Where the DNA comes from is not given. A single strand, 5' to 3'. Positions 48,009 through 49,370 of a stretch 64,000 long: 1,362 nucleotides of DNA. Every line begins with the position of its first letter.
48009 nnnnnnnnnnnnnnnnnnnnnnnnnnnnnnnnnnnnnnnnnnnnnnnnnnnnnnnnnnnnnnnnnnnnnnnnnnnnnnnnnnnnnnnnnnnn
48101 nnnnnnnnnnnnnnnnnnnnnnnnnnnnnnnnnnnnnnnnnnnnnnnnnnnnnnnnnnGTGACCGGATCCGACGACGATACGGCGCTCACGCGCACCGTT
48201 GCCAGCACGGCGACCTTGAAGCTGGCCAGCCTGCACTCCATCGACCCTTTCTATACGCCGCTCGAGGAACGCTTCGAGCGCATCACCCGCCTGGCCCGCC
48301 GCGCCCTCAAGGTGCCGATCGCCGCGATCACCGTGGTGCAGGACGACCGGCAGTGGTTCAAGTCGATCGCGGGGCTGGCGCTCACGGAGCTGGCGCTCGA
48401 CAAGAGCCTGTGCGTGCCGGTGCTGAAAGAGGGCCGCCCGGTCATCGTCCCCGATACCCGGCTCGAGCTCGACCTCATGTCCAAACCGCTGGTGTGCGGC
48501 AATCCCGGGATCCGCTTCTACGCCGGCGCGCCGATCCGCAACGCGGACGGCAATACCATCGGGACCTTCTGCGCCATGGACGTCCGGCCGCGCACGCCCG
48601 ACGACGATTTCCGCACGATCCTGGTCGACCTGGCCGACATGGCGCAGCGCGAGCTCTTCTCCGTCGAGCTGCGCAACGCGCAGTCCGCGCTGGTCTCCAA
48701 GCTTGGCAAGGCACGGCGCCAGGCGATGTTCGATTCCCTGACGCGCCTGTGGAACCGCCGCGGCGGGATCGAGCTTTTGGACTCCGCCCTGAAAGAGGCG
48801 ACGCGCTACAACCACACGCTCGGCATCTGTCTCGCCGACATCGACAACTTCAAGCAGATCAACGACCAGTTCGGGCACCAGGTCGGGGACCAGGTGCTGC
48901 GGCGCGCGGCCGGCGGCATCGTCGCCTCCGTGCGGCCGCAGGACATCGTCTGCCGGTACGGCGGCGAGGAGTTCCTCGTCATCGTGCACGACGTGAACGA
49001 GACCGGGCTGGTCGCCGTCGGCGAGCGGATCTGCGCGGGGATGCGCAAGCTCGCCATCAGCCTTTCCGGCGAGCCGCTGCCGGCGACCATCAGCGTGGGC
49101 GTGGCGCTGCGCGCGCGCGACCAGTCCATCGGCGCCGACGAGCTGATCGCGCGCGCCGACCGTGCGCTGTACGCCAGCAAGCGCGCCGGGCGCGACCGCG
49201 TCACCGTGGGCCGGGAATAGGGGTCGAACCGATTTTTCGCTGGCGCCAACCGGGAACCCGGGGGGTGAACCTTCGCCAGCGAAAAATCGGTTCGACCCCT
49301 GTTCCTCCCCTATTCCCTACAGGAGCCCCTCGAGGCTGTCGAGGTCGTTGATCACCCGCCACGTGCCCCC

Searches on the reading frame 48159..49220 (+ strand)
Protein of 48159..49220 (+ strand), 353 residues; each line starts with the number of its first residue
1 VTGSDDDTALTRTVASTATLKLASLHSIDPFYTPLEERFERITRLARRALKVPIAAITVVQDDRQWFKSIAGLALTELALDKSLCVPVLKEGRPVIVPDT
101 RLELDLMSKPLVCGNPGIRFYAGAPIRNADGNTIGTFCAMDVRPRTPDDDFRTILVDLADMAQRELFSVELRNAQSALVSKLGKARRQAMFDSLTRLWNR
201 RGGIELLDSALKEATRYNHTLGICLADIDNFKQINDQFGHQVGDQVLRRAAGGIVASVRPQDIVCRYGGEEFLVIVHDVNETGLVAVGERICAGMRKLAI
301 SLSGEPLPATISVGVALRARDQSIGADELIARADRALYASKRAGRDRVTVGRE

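Call 60: search_protein_families(library=pfam, proteins=[window:48159-49220:+], max_evalue=0.001)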
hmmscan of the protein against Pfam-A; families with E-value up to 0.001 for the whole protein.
window:48159-49220:+ (353 aa): 3 families
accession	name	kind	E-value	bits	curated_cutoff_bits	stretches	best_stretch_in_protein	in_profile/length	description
PF00990.26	GGDEF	-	1.7e-43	148.6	23.8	1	189-347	1-161/161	Diguanylate cyclase, GGDEF domain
PF01590.32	GAF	-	5.9e-15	56.4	22.4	1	35-163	2-130/133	GAF domain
PF13185.12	GAF_2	-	6.4e-09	36.6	28.6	1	34-160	3-129/136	GAF domain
